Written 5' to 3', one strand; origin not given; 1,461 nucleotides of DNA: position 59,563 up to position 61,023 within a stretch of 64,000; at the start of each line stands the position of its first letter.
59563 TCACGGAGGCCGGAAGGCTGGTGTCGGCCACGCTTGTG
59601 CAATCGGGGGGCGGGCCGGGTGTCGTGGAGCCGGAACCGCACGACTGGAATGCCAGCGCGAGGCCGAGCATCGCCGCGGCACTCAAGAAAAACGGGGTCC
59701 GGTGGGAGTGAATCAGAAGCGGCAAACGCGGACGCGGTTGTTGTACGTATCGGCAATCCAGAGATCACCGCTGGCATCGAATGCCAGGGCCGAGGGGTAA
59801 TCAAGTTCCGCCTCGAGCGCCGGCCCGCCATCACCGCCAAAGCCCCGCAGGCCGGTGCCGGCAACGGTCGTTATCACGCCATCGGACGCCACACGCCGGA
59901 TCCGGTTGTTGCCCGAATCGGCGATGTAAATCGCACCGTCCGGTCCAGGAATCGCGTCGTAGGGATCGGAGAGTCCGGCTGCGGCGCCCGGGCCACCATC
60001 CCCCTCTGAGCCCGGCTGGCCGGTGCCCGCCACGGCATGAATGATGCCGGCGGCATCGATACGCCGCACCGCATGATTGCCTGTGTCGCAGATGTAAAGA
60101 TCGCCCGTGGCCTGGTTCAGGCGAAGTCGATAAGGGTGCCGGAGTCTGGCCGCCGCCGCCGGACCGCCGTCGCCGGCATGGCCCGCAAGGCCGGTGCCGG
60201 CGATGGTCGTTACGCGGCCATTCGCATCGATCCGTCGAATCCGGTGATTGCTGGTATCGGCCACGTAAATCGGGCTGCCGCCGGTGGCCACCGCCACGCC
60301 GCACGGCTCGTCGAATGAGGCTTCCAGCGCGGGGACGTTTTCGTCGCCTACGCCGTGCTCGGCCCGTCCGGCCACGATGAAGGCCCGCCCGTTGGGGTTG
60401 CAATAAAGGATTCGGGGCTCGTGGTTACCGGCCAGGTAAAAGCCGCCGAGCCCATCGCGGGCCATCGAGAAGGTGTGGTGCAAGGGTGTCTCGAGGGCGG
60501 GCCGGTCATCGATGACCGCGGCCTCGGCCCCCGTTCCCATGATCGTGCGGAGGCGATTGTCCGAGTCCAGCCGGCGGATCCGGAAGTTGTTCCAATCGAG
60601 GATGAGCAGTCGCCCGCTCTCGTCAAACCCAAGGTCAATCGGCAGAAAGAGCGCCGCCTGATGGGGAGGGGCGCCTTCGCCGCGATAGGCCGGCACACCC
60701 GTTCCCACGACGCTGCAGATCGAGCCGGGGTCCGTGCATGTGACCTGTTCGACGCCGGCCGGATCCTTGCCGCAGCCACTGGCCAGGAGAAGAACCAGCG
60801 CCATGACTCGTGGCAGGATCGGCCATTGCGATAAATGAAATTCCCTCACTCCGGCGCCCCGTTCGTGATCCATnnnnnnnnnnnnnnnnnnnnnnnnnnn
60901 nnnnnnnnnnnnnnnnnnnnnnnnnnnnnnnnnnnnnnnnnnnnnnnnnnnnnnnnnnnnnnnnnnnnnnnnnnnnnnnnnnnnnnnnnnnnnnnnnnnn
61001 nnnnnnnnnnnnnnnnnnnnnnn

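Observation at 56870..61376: Four NHL-repeat beta-propeller paralogs, three of them lipoproteins, with two small PSCyt1-like lipoproteins carrying a non-canonical C-x4-CH motif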

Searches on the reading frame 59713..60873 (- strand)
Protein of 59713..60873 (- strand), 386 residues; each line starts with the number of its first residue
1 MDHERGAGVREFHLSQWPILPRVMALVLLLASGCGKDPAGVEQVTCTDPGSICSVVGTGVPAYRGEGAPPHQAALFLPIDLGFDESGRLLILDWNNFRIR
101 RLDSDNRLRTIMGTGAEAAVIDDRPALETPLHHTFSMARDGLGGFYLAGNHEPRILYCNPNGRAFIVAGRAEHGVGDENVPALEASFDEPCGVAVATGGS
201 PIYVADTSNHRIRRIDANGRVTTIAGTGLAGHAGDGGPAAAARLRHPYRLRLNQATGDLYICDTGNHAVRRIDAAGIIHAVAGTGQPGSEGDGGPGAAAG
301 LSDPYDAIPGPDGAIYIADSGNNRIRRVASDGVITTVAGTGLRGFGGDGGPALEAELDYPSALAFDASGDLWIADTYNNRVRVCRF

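Call 3: search_protein_families(library=pfam, proteins=[window:59713-60873:-], max_evalue=1)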
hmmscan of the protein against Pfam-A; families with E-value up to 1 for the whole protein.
window:59713-60873:- (386 aa): 7 families
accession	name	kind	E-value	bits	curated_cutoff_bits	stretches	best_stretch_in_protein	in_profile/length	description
PF01436.27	NHL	-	2.9e-27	93.7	20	5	357-383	1-27/28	NHL repeat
PF25021.1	TEN_NHL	-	3.6e-23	82.6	27.1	4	71-227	26-178/357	Teneurin NHL domain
PF24684.1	Vgb_lyase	-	1.8e-05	24.1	50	1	302-336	97-131/290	Virginiamycin B lyase family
PF08450.18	SGL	-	8.7e-05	22.7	26.3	1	180-277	126-215/246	SMP-30/Gluconolactonase/LRE-like region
PF13449.12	Phytase-like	-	0.0016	18.9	27.6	0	311-336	77-102/284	Esterase-like activity of phytase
PF23500.1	DUF7133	-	0.017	14.9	27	0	303-320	330-347/385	Domain of unknown function (DUF7133)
PF22359.2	Big-like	-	0.13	13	27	0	325-341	12-29/48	Bacterial Ig-like domain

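Call 4: search_protein_families(library=ncbifam, proteins=[window:59713-60873:-], max_evalue=1)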
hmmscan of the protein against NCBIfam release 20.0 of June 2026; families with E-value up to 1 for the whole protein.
window:59713-60873:- (386 aa): 4 families
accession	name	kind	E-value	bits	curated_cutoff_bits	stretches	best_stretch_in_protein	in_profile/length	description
NF035926.1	scyF_NHL_VPEP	equivalog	7e-17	61.6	350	2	71-239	147-297/376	scytonemin biosynthesis PEP-CTERM protein ScyF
NF033206.1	ScyE_fam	subfamily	1.1e-09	38.3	80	1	188-338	8-175/333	ScyD/ScyE family protein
TIGR02604.1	Piru_Ver_Nterm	subfamily_domain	5.4e-06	26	122.2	1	75-101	13-39/367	PVC-type heme-binding CxxCH protein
NF000022.1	stregra_B_VgbA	exception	0.019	14.1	600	1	302-336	99-133/299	streptogramin B lyase Vgb(A)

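Call 45: find_homologous_proteins(query=window:59713-60804:-, max_evalue=1e-20)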
Query window:59713-60804:- (363 aa): 7957 proteins with E <= 1e-20 among 8000 candidates; the best 120 are listed.
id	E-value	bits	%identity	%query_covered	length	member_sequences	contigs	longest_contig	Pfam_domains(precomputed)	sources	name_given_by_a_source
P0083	3.4e-241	818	100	100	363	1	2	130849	PF24684.2,PF01436.28,PF25021.2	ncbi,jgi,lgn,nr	ncbi:MAG: hypothetical protein SGI90_07705 [Candidatus Eisenbacteria bacterium]|nr:hypothetical prot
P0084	1.7e-184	631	39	92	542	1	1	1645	PF05787.20,PF07494.18,PF06977.18,PF13449.13,PF20067.6,PF24684.2,PF01436.28,PF25021.2,PF06739.18,PF08450.19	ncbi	ncbi:MAG: NHL repeat-containing protein, partial [Pseudonocardiaceae bacterium]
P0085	2.7e-181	621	44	94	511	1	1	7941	PF06977.18,PF01731.27,PF13449.13,PF24684.2,PF01436.28,PF25021.2,PF06739.18,PF08450.19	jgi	jgi:sugar lactone lactonase YvrE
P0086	9.8e-177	606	75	98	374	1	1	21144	PF23500.2,PF13449.13,PF24684.2,PF01436.28,PF25021.2,PF08450.19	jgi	jgi:sugar lactone lactonase YvrE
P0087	3.2e-174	598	38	92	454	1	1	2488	PF13449.13,PF24684.2,PF01436.28,PF25021.2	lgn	-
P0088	5.8e-168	577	40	91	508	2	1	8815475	PF05787.20,PF01243.28,PF13449.13,PF14200.13,PF24684.2,PF01436.28,PF25021.2,PF06739.18,PF08450.19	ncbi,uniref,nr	ncbi:RICIN domain-containing protein [Streptomyces uncialis]|uniref:NHL domain-containing protein n=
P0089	4.9e-167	574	41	92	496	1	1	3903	PF07494.18,PF13449.13,PF20067.6,PF24684.2,PF01436.28,PF25021.2,PF06739.18,PF08450.19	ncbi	ncbi:MAG: hypothetical protein ABSG55_09910, partial [Dehalococcoidia bacterium]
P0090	1.2e-153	530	42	94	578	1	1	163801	PF13449.13,PF24684.2,PF01436.28,PF25021.2,PF08450.19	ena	-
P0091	5.0e-153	528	-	-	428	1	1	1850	PF01436.28,PF25021.2,PF06739.18,PF08450.19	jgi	jgi:sugar lactone lactonase YvrE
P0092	5.1e-153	528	38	92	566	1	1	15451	PF13449.13,PF20067.6,PF24684.2,PF01436.28,PF25021.2,PF06739.18,PF08450.19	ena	-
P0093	2.6e-149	516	43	91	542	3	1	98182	PF13449.13,PF24684.2,PF01436.28,PF25021.2,PF06739.18,PF00041.28,PF08450.19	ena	-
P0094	3.1e-148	512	41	92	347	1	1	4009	PF26542.1,PF24684.2,PF01436.28,PF25021.2,PF06739.18,PF08450.19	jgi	jgi:sugar lactone lactonase YvrE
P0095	1.0e-147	510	41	89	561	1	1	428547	PF22352.3,PF00801.27,PF07494.18,PF06977.18,PF13449.13,PF20067.6,PF01436.28,PF25021.2,PF06739.18,PF08450.19,PF18911.7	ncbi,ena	-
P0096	2.0e-147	509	41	91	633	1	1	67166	PF16640.12,PF13449.13,PF22807.3,PF01436.28,PF25021.2,PF06739.18,PF08450.19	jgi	jgi:sugar lactone lactonase YvrE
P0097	6.3e-147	508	37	91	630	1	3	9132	PF05787.20,PF01436.28,PF25021.2,PF06739.18,PF08450.19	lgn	-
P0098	1.0e-145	504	45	92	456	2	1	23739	PF05787.20,PF01731.27,PF13449.13,PF24684.2,PF01436.28,PF25021.2,PF06739.18,PF08450.19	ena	-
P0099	4.5e-144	498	40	92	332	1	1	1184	PF05787.20,PF13449.13,PF22807.3,PF24684.2,PF01436.28,PF25021.2,PF06739.18,PF08450.19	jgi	jgi:sugar lactone lactonase YvrE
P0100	1.2e-143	497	45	87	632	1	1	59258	PF07494.18,PF06977.18,PF13449.13,PF22807.3,PF24684.2,PF01436.28,PF25021.2,PF06739.18,PF08450.19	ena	-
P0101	2.8e-143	496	39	83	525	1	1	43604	PF05787.20,PF07494.18,PF06977.18,PF13449.13,PF20067.6,PF24684.2,PF01436.28,PF25021.2,PF06739.18,PF08450.19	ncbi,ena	-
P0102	3.0e-143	496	38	92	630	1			PF13449.13,PF24684.2,PF01436.28,PF25021.2,PF06739.18,PF08450.19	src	-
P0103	4.2e-143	495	47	55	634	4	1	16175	PF13449.13,PF24684.2,PF01436.28,PF25021.2,PF06739.18,PF08450.19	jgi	jgi:sugar lactone lactonase YvrE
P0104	6.7e-143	495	42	92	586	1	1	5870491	PF07494.18,PF06977.18,PF13449.13,PF22807.3,PF24684.2,PF13860.13,PF01436.28,PF25021.2,PF06739.18,PF08450.19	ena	-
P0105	7.2e-143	494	40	94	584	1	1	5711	PF13449.13,PF01436.28,PF25021.2,PF06739.18,PF08450.19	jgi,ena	jgi:sugar lactone lactonase YvrE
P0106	4.5e-142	492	36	98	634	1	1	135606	PF05787.20,PF06977.18,PF13449.13,PF24684.2,PF01436.28,PF25021.2,PF06739.18,PF08450.19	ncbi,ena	-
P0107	1.2e-141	490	-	-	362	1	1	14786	PF01436.28,PF25021.2,PF08450.19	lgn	-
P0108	3.6e-140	486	42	90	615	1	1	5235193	PF06977.18,PF01731.27,PF22807.3,PF24684.2,PF01436.28,PF15940.11,PF08450.19,PF05787.20,PF13449.13,PF20067.6,PF25021.2,PF06739.18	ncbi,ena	-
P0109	2.6e-139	483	40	91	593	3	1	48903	PF05787.20,PF24684.2,PF01436.28,PF25021.2,PF06739.18,PF08450.19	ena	-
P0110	4.0e-138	479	36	93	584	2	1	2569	PF07494.18,PF13449.13,PF22807.3,PF24684.2,PF01436.28,PF25021.2,PF06739.18,PF08450.19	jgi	jgi:sugar lactone lactonase YvrE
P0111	1.5e-136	474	44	89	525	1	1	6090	PF13449.13,PF20067.6,PF24684.2,PF01436.28,PF25021.2,PF06739.18,PF08450.19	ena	-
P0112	2.3e-136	473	39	99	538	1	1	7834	PF13449.13,PF24684.2,PF01436.28,PF25021.2,PF06739.18,PF08450.19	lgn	-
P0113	3.6e-135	469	43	92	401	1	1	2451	PF13449.13,PF24684.2,PF01436.28,PF25021.2,PF08450.19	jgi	jgi:trimeric autotransporter adhesin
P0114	9.5e-135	468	-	-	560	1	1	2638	PF13449.13,PF24684.2,PF01436.28,PF25021.2,PF06739.18,PF08450.19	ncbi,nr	ncbi:MAG: hypothetical protein QOI86_4220, partial [Actinomycetota bacterium]|nr:hypothetical protei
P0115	1.0e-134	468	42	76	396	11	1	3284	PF13449.13,PF24684.2,PF01436.28,PF25021.2,PF08450.19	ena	-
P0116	1.2e-134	467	42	92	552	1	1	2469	PF23500.2,PF13449.13,PF24684.2,PF01436.28,PF25021.2,PF21456.3,PF08450.19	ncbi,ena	-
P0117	5.6e-134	465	40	92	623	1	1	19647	PF13449.13,PF20067.6,PF24684.2,PF01436.28,PF25021.2,PF08450.19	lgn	-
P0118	5.2e-133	462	35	92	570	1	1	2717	PF05787.20,PF13449.13,PF20067.6,PF24684.2,PF01436.28,PF25021.2,PF06739.18,PF08450.19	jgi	jgi:sugar lactone lactonase YvrE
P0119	8.1e-133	461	42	92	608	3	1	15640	PF06977.18,PF13449.13,PF01436.28,PF25021.2,PF06739.18,PF08450.19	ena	-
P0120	3.0e-132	459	42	86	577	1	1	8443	PF01436.28,PF25021.2,PF06739.18,PF08450.19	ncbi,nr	ncbi:MAG TPA: hypothetical protein VFS16_10840 [Acidimicrobiia bacterium]|nr:hypothetical protein [A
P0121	3.7e-132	459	38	89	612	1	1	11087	PF05787.20,PF07494.18,PF06977.18,PF20067.6,PF22807.3,PF24684.2,PF01436.28,PF25021.2,PF06739.18,PF08450.19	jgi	jgi:sugar lactone lactonase YvrE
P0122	6.0e-132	458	41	92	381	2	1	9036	PF13449.13,PF22807.3,PF24684.2,PF01436.28,PF25021.2,PF08450.19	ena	-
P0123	7.1e-132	458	39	81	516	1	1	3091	PF01436.28,PF25021.2,PF06739.18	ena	-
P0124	1.2e-131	457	40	99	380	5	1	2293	PF13449.13,PF24684.2,PF01436.28,PF25021.2,PF08450.19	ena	-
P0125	1.0e-130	454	43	92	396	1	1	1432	PF13449.13,PF24684.2,PF01436.28,PF25021.2,PF08450.19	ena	-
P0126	2.2e-130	453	40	87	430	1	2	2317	PF13449.13,PF01436.28,PF25021.2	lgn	-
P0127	1.3e-128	447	39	92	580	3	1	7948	PF07494.18,PF06977.18,PF13449.13,PF20067.6,PF22807.3,PF24684.2,PF01436.28,PF25021.2,PF06739.18,PF08450.19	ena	-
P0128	1.5e-128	447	41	92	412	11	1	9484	PF13449.13,PF24684.2,PF01436.28,PF25021.2,PF06739.18,PF08450.19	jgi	-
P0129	1.5e-128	447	41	94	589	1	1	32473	PF06977.18,PF13449.13,PF20067.6,PF22807.3,PF24684.2,PF01436.28,PF25021.2,PF06739.18,PF08450.19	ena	-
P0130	1.7e-127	444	41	97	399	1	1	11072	PF13449.13,PF22807.3,PF24684.2,PF01436.28,PF25021.2,PF06739.18,PF08450.19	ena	-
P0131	5.9e-127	442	58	97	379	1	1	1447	PF23500.2,PF24684.2,PF01436.28,PF25021.2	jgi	jgi:sugar lactone lactonase YvrE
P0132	4.4e-125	436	40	99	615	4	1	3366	PF00801.27,PF13449.13,PF22807.3,PF24684.2,PF01436.28,PF25021.2,PF06739.18,PF00353.26,PF08450.19,PF18911.7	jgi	-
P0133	2.6e-124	433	39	93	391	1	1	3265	PF13449.13,PF24684.2,PF01436.28,PF25021.2,PF06739.18,PF08450.19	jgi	jgi:sugar lactone lactonase YvrE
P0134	6.5e-124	432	39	93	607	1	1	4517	PF01436.28,PF25021.2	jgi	jgi:uncharacterized protein (TIGR03437 family)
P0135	1.3e-123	431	41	76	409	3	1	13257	PF13449.13,PF24684.2,PF01436.28,PF25021.2,PF06739.18,PF08450.19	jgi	jgi:DNA-binding beta-propeller fold protein YncE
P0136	1.4e-123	431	40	92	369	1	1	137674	PF24684.2,PF01436.28,PF25021.2,PF06739.18,PF08450.19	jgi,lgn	jgi:sugar lactone lactonase YvrE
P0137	2.9e-123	430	74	65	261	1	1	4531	PF01436.28,PF25021.2,PF08450.19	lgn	-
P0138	8.1e-122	425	38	92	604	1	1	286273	PF05787.20,PF07494.18,PF06977.18,PF13449.13,PF22807.3,PF02393.22,PF24684.2,PF01436.28,PF25021.2,PF06739.18,PF08450.19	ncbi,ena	-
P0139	1.2e-121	425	42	92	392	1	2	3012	PF07494.18,PF06977.18,PF20067.6,PF24684.2,PF01436.28,PF25021.2,PF06739.18,PF08450.19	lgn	-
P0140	2.3e-121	424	36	92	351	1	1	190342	PF21959.3,PF24684.2,PF01436.28,PF25021.2,PF08450.19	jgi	jgi:DNA-binding beta-propeller fold protein YncE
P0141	9.4e-121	422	36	88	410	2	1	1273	PF13449.13,PF24684.2,PF01436.28,PF25021.2,PF08450.19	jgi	-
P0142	1.1e-120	421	37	92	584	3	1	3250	PF24684.2,PF01436.28,PF25021.2,PF06739.18,PF08450.19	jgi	-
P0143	1.2e-120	421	56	97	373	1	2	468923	PF23500.2,PF24684.2,PF01436.28,PF25021.2,PF08450.19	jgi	jgi:DNA-binding beta-propeller fold protein YncE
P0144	2.6e-120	420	36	95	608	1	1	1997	PF07494.18,PF13449.13,PF22807.3,PF24684.2,PF01436.28,PF25021.2,PF06739.18,PF08450.19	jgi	jgi:sugar lactone lactonase YvrE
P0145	2.8e-120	420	56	98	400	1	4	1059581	PF23500.2,PF24684.2,PF01436.28,PF25021.2,PF08450.19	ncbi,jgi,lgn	jgi:DNA-binding beta-propeller fold protein YncE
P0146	5.2e-120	419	49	55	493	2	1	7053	PF13449.13,PF20067.6,PF01436.28,PF25021.2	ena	-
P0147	8.8e-120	418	38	97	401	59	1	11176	PF05787.20,PF06977.18,PF01731.27,PF13449.13,PF24684.2,PF01436.28,PF25021.2,PF06739.18,PF08450.19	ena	-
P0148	1.4e-119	418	53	99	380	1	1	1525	PF23500.2,PF24684.2,PF01436.28,PF25021.2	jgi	jgi:hypothetical protein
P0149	1.6e-119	418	34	98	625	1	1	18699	PF01987.24,PF06977.18,PF01731.27,PF13449.13,PF20067.6,PF24684.2,PF01436.28,PF25021.2,PF06739.18,PF08450.19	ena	-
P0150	1.6e-119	418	36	92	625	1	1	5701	PF07494.18,PF06977.18,PF01731.27,PF22807.3,PF24684.2,PF01436.28,PF08450.19,PF01987.24,PF13449.13,PF20067.6,PF25021.2,PF06739.18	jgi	-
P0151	3.9e-119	416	36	92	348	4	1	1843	PF23500.2,PF13449.13,PF20067.6,PF24684.2,PF01436.28,PF25021.2,PF08450.19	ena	-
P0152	1.2e-118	415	35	88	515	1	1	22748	PF05787.20,PF13449.13,PF24684.2,PF01436.28,PF25021.2,PF06739.18,PF08450.19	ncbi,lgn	-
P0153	1.4e-118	415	36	91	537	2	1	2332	PF22807.3,PF01436.28,PF25021.2,PF06739.18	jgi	jgi:sugar lactone lactonase YvrE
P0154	1.9e-118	414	39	92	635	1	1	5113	PF06977.18,PF13449.13,PF20067.6,PF22807.3,PF24684.2,PF01436.28,PF25021.2,PF06739.18,PF08450.19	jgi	jgi:sugar lactone lactonase YvrE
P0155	2.0e-118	414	37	91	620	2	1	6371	PF01833.31,PF13449.13,PF20067.6,PF22807.3,PF24684.2,PF01436.28,PF25021.2,PF06739.18,PF08450.19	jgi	jgi:uncharacterized protein (TIGR03437 family)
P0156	3.1e-118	413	41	76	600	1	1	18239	PF07494.18,PF13449.13,PF24684.2,PF01436.28,PF25021.2,PF06739.18,PF08450.19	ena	-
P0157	3.5e-118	413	55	99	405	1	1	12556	PF01436.28,PF25021.2,PF08450.19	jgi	jgi:sugar lactone lactonase YvrE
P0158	4.1e-118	413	73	70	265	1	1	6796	PF01436.28,PF25021.2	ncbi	ncbi:MAG TPA: hypothetical protein VF720_03780, partial [Candidatus Eisenbacteria bacterium]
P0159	4.5e-118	413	41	90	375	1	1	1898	PF13449.13,PF24684.2,PF01436.28,PF25021.2,PF06739.18,PF08450.19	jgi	jgi:sugar lactone lactonase YvrE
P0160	5.4e-118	413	42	92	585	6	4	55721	PF01731.27,PF13449.13,PF22807.3,PF24684.2,PF01436.28,PF25021.2,PF06739.18,PF08450.19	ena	-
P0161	1.2e-117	411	37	91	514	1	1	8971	PF06977.18,PF01731.27,PF22807.3,PF24684.2,PF01436.28,PF08450.19,PF05787.20,PF18962.8,PF13449.13,PF20067.6,PF25021.2,PF06739.18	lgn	-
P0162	1.3e-117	411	42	92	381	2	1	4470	PF13449.13,PF24684.2,PF01436.28,PF25021.2,PF08450.19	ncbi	-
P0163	2.3e-117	410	45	76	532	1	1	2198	PF24684.2,PF01436.28,PF25021.2,PF08450.19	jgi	jgi:sugar lactone lactonase YvrE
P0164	2.5e-117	410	46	59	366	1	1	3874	PF07494.18,PF23500.2,PF22807.3,PF24684.2,PF01436.28,PF25021.2,PF08450.19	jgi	jgi:streptogramin lyase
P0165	3.0e-117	410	42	91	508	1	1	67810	PF00058.24,PF00538.26,PF13449.13,PF14200.13,PF24684.2,PF01436.28,PF25021.2,PF08450.19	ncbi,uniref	ncbi:RICIN domain-containing protein [Streptomyces sp. NPDC059340]|uniref:NHL domain-containing prot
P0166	4.2e-117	410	42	92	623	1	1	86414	PF24517.3,PF13449.13,PF22807.3,PF24684.2,PF01436.28,PF25021.2,PF06739.18,PF08450.19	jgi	jgi:hypothetical protein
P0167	4.4e-117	410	33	92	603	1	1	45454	PF07494.18,PF06977.18,PF20067.6,PF22807.3,PF24684.2,PF01436.28,PF25021.2,PF06739.18,PF08450.19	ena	-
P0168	4.4e-117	410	42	93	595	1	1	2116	PF05787.20,PF13449.13,PF22807.3,PF24684.2,PF01436.28,PF25021.2,PF06739.18,PF08450.19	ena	-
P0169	1.3e-116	408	36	98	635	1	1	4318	PF23500.2,PF24684.2,PF01436.28,PF25021.2,PF08450.19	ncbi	ncbi:MAG: NHL repeat-containing protein, partial [Planctomycetota bacterium]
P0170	2.1e-116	407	59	90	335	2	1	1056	PF23500.2,PF01436.28,PF25021.2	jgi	jgi:DNA-binding beta-propeller fold protein YncE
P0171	2.3e-116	407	41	93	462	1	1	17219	PF13449.13,PF20067.6,PF01436.28,PF25021.2,PF06739.18,PF08450.19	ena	-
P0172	2.3e-116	407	-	-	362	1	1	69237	PF01436.28,PF25021.2,PF08450.19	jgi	jgi:hypothetical protein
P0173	6.4e-116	406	40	91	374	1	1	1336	PF01436.28,PF25021.2,PF06739.18,PF08450.19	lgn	-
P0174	1.2e-115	405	41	92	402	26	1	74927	PF13449.13,PF20067.6,PF24684.2,PF01436.28,PF25021.2,PF06739.18,PF08450.19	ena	-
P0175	3.4e-115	403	41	94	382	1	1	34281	PF05787.20,PF07494.18,PF23500.2,PF13449.13,PF20067.6,PF22807.3,PF24684.2,PF01436.28,PF25021.2,PF06739.18,PF08450.19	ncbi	ncbi:MAG: NHL repeat-containing protein [Bryobacteraceae bacterium]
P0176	5.8e-115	403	47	75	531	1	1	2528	PF24684.2,PF01436.28,PF25021.2,PF06739.18,PF08450.19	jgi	jgi:sugar lactone lactonase YvrE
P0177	9.0e-115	402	40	99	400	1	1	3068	PF01436.28,PF25021.2,PF06739.18,PF08450.19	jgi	-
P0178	1.2e-114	402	52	57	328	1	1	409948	PF13449.13,PF24684.2,PF01436.28,PF25021.2,PF08450.19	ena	-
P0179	1.2e-114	402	45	67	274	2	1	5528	PF13449.13,PF24684.2,PF01436.28,PF25021.2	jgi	-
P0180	3.1e-114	400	53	100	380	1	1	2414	PF23500.2,PF24684.2,PF01436.28,PF25021.2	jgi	jgi:hypothetical protein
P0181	3.4e-114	400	37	94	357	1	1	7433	PF01436.28,PF25021.2,PF06739.18,PF08450.19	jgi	jgi:DNA-binding beta-propeller fold protein YncE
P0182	5.7e-114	399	38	82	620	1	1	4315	PF07494.18,PF13449.13,PF20067.6,PF01436.28,PF25021.2,PF06739.18,PF08450.19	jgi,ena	jgi:sugar lactone lactonase YvrE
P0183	6.2e-114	399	-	-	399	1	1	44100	PF06977.18,PF24684.2,PF01436.28,PF25021.2,PF06739.18,PF08450.19,PF07404.17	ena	-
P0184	6.4e-114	399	55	97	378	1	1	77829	PF23500.2,PF24684.2,PF01436.28,PF25021.2,PF08450.19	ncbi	-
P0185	6.8e-114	399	37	92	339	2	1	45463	PF01436.28,PF25021.2,PF08450.19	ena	-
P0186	6.8e-114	399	35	92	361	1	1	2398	PF24684.2,PF01436.28,PF25021.2,PF08450.19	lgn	-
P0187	6.8e-114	399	54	99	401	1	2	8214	PF24684.2,PF01436.28,PF25021.2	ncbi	-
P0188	7.2e-114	399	54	99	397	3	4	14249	PF23500.2,PF01436.28,PF25021.2,PF08450.19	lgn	-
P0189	9.6e-114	399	37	93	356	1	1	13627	PF24684.2,PF01436.28,PF25021.2,PF08450.19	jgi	jgi:DNA-binding beta-propeller fold protein YncE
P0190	9.9e-114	399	55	98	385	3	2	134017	PF23500.2,PF01436.28,PF25021.2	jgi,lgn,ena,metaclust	metaclust:\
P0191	1.0e-113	398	-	-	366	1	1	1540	PF07494.18,PF23500.2,PF24684.2,PF01436.28,PF25021.2,PF08450.19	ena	-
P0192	1.8e-113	398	53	98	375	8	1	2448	PF01436.28,PF25021.2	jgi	-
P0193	1.9e-113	398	35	92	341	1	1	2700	PF23500.2,PF13449.13,PF20067.6,PF24684.2,PF01436.28,PF25021.2,PF08450.19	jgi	jgi:sugar lactone lactonase YvrE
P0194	2.3e-113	397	40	87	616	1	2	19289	PF24684.2,PF01436.28,PF25021.2,PF08450.19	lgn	-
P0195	2.9e-113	397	44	60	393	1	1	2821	PF24684.2,PF01436.28,PF25021.2,PF08450.19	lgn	-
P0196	2.9e-113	397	36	95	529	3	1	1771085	PF07494.18,PF24684.2,PF01436.28,PF25021.2,PF06739.18,PF08450.19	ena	-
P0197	3.1e-113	397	52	99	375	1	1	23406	PF23500.2,PF01436.28,PF25021.2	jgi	-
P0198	3.1e-113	397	42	95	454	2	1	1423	PF13449.13,PF22807.3,PF01436.28,PF25021.2,PF06739.18,PF08450.19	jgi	jgi:sugar lactone lactonase YvrE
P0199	4.0e-113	397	54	92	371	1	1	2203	PF23500.2,PF01436.28,PF25021.2,PF08450.19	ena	-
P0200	4.4e-113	396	38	91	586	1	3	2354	PF22807.3,PF01436.28,PF25021.2,PF06739.18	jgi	jgi:sugar lactone lactonase YvrE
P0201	7.6e-113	396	38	93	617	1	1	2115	PF05787.20,PF06977.18,PF13449.13,PF20067.6,PF24684.2,PF01436.28,PF25021.2,PF06739.18,PF08450.19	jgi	jgi:sugar lactone lactonase YvrE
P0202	8.2e-113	396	54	98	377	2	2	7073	PF01436.28,PF25021.2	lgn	-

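Call 46: find_encoding_contigs(protein=P0145, flank=5000, max_places=3)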
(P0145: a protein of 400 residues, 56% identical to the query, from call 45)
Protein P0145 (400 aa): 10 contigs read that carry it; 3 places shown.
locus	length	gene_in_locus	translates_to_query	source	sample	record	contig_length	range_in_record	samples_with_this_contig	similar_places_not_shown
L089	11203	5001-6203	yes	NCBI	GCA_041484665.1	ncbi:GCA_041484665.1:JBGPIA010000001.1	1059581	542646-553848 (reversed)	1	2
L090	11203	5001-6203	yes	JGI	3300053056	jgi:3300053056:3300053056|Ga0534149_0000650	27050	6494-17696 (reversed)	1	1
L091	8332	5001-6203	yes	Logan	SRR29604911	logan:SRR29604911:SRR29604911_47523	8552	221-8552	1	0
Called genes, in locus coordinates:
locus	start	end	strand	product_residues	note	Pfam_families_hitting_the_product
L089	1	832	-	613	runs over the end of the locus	PF13520:AA_permease_2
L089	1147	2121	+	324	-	PF03741:TerC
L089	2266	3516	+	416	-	PF25021:TEN_NHL (faint), PF23500:DUF7133 (faint), PF01436:NHL (faint)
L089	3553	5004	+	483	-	PF00041:fn3 (weak), PF23500:DUF7133 (faint), PF08450:SGL (faint), PF25021:TEN_NHL, PF01436:NHL (weak)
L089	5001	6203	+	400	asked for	PF01436:NHL (faint), PF25021:TEN_NHL, PF23500:DUF7133 (faint), PF24684:Vgb_lyase (faint), PF08450:SGL (faint), PF25021:TEN_NHL (weak)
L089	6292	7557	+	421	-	PF25021:TEN_NHL (faint), PF01436:NHL (faint)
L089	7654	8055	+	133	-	-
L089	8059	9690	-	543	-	PF00171:Aldedh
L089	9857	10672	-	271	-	-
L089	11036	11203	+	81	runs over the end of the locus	-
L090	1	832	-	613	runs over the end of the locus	PF13520:AA_permease_2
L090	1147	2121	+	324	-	PF03741:TerC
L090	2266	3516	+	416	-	PF25021:TEN_NHL (faint), PF23500:DUF7133 (faint), PF01436:NHL (faint)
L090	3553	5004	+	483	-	PF00041:fn3 (weak), PF23500:DUF7133 (faint), PF08450:SGL (faint), PF25021:TEN_NHL, PF01436:NHL (weak)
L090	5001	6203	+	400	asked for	PF01436:NHL (faint), PF25021:TEN_NHL, PF23500:DUF7133 (faint), PF24684:Vgb_lyase (faint), PF08450:SGL (faint), PF25021:TEN_NHL (weak)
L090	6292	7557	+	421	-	PF25021:TEN_NHL (faint), PF01436:NHL (faint)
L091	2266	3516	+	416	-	PF25021:TEN_NHL (faint), PF23500:DUF7133 (faint), PF01436:NHL (faint)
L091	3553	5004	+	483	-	PF00041:fn3 (weak), PF23500:DUF7133 (faint), PF08450:SGL (faint), PF25021:TEN_NHL, PF01436:NHL (weak)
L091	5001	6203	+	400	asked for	PF01436:NHL (faint), PF25021:TEN_NHL, PF23500:DUF7133 (faint), PF24684:Vgb_lyase (faint), PF08450:SGL (faint), PF25021:TEN_NHL (weak)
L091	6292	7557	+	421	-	PF25021:TEN_NHL (faint), PF01436:NHL (faint)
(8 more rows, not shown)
